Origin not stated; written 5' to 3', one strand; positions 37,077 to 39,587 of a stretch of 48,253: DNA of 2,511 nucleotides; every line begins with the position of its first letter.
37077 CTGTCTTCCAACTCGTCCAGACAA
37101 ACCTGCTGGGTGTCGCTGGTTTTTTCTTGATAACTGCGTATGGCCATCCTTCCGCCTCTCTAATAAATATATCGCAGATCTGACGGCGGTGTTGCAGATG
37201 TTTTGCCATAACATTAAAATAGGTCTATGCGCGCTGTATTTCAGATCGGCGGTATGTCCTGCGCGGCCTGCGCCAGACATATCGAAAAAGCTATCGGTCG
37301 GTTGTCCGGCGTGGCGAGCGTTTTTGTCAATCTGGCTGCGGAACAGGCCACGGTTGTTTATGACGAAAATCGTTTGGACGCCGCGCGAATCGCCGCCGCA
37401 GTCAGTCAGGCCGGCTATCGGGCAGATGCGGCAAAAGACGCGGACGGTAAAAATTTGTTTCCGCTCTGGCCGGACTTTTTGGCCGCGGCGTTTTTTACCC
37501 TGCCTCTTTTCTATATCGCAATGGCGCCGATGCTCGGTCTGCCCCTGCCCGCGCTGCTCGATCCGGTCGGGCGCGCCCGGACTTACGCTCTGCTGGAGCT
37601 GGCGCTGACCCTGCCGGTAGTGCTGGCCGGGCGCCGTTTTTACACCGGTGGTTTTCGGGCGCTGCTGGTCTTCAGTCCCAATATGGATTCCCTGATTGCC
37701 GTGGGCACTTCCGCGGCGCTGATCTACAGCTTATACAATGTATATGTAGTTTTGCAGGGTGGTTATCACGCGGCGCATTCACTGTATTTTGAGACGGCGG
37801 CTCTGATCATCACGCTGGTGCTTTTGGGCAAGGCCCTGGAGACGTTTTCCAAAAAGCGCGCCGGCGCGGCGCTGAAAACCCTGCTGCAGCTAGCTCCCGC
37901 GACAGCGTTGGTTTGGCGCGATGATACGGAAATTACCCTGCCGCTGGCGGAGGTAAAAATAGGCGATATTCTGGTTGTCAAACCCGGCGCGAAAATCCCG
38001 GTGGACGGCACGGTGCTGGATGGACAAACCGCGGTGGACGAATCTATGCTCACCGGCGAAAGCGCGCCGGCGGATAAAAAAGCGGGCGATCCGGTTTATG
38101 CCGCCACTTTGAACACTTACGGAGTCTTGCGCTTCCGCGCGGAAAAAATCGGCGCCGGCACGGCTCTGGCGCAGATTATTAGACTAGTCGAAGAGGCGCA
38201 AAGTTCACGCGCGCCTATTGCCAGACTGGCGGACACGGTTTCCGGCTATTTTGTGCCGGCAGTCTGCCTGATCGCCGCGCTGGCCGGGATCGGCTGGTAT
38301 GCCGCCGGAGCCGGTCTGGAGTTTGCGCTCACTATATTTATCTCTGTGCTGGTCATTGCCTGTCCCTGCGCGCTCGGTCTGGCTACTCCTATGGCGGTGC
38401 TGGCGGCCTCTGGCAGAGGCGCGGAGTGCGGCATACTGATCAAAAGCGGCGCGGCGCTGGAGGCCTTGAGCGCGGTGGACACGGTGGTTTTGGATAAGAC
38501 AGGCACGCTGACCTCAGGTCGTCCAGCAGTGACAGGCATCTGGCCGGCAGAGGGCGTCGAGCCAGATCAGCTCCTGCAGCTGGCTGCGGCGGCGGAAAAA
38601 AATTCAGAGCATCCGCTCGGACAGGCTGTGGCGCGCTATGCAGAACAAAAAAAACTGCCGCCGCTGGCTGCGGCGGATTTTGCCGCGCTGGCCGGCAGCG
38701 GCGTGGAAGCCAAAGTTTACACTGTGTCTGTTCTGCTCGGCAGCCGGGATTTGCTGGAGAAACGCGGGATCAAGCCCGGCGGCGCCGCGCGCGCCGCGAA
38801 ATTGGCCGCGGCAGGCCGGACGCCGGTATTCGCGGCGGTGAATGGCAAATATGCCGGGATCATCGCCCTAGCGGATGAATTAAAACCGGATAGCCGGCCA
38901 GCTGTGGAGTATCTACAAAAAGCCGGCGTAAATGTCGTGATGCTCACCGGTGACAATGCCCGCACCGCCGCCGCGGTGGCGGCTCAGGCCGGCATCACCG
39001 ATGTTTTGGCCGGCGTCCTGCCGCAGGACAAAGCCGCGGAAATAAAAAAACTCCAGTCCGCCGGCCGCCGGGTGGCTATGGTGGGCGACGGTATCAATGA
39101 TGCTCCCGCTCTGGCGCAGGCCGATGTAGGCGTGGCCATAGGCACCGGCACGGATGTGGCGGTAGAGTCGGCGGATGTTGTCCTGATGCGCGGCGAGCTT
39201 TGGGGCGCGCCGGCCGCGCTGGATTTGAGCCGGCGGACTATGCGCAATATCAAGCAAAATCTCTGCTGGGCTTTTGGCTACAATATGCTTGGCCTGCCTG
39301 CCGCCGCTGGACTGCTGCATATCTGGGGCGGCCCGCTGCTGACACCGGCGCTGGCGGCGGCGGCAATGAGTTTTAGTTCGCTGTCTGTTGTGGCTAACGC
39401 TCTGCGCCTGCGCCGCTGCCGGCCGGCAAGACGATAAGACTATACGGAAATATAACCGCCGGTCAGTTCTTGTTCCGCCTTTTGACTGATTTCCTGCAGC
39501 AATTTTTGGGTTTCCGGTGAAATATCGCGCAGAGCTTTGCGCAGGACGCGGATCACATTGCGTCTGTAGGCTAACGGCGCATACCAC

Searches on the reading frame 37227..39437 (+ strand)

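Call 66: search_protein_families(library=pfam, proteins=[window:37227-39437:+], max_evalue=0.00001)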
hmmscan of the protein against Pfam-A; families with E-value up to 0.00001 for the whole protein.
window:37227-39437:+ (736 aa): 4 families
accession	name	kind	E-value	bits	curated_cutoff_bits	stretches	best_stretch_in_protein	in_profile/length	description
PF00122.25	E1-E2_ATPase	-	2.7e-56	190.4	28.1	1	222-399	2-179/181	E1-E2 ATPase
PF00702.32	Hydrolase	-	3.4e-41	142.2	26.4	1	417-633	1-191/191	haloacid dehalogenase-like hydrolase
PF00403.32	HMA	-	8.5e-18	64.9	24.8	1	4-64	1-61/62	Heavy-metal-associated domain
PF08282.18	Hydrolase_3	-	3.6e-06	27.3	20.9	0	607-653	197-243/255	haloacid dehalogenase-like hydrolase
